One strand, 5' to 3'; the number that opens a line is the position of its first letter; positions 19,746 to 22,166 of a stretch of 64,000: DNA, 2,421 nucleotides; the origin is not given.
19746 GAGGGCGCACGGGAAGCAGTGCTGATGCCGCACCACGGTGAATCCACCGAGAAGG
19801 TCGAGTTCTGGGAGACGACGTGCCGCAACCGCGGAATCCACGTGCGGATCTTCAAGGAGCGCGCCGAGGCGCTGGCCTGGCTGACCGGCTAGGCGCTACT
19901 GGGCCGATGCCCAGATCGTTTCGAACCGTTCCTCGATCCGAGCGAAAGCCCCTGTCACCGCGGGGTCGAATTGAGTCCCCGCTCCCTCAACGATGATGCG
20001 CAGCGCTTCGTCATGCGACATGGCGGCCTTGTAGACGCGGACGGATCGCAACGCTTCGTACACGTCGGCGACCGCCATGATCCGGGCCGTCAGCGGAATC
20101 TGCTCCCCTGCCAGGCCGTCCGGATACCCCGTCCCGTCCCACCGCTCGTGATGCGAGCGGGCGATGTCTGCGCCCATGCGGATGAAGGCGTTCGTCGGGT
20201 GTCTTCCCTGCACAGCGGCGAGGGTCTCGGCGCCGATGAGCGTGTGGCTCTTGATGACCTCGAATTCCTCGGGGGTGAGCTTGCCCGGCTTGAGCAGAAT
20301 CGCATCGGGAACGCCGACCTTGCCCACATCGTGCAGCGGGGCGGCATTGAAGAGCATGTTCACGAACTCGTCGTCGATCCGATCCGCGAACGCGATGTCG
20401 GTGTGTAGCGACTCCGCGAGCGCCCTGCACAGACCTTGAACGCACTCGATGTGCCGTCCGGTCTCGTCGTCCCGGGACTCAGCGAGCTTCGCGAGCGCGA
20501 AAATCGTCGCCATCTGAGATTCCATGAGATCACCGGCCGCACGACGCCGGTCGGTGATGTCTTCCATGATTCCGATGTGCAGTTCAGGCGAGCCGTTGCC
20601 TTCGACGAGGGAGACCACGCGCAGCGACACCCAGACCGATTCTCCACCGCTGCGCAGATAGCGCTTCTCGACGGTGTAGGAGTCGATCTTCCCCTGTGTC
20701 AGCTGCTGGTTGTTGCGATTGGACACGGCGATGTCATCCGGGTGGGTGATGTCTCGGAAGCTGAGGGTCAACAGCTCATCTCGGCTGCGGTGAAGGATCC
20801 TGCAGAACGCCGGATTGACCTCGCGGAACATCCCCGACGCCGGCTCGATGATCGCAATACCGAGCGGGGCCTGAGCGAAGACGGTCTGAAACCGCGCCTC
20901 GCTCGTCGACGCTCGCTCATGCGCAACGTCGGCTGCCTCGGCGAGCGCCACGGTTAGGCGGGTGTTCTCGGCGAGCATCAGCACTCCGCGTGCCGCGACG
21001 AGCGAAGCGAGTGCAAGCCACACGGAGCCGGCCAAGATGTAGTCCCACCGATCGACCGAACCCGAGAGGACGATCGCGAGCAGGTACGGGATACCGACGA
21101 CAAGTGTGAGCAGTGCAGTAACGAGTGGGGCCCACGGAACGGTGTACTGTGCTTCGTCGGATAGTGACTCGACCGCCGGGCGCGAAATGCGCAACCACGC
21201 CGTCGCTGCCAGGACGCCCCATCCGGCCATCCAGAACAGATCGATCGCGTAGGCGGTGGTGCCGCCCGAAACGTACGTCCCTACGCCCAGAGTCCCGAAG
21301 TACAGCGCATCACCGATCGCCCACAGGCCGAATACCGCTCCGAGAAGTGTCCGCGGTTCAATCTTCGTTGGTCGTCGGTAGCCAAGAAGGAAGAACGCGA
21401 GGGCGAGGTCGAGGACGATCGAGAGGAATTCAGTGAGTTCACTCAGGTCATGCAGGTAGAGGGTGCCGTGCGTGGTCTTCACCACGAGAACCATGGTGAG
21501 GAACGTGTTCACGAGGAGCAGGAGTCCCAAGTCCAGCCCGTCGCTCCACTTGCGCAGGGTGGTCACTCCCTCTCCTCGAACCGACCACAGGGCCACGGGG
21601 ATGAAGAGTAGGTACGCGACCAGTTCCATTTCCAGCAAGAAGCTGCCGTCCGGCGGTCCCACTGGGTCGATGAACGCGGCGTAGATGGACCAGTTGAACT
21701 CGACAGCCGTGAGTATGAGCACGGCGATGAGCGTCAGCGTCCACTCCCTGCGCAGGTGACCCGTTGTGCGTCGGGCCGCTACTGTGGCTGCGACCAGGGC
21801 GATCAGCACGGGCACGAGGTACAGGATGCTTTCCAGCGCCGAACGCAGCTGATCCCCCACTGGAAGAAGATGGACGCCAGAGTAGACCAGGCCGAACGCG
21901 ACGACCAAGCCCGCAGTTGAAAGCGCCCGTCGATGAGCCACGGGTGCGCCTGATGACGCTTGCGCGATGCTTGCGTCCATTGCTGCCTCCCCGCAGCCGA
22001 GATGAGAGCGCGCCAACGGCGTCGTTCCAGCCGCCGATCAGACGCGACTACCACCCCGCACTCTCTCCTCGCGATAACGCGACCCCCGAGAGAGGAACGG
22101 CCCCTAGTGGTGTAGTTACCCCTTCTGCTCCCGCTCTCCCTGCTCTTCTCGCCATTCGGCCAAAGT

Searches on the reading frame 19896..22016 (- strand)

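Call 17: search_protein_families(library=pfam, proteins=[window:19896-22016:-], max_evalue=0.00001)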
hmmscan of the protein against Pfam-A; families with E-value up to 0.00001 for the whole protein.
window:19896-22016:- (706 aa): 7 families
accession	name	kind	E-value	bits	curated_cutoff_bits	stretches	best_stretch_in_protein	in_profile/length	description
PF13487.12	HD_5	-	6.9e-34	117.5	27.2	1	538-687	25-170/170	HD domain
PF01966.28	HD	-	2.1e-18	67.2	22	1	521-655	3-115/116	HD domain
PF13426.13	PAS_9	-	1.8e-11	44.7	27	1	386-489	3-103/103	PAS domain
PF08447.18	PAS_3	-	1.5e-09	38.4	25.6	1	399-483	3-88/89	PAS fold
PF08448.16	PAS_4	-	7.1e-08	33.1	23.1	1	381-492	2-110/110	PAS fold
PF13188.13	PAS_8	-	9.4e-08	32.1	21.8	1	374-426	1-53/65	PAS domain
PF00989.32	PAS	-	7.9e-07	29.5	22.6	1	375-487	2-113/113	PAS fold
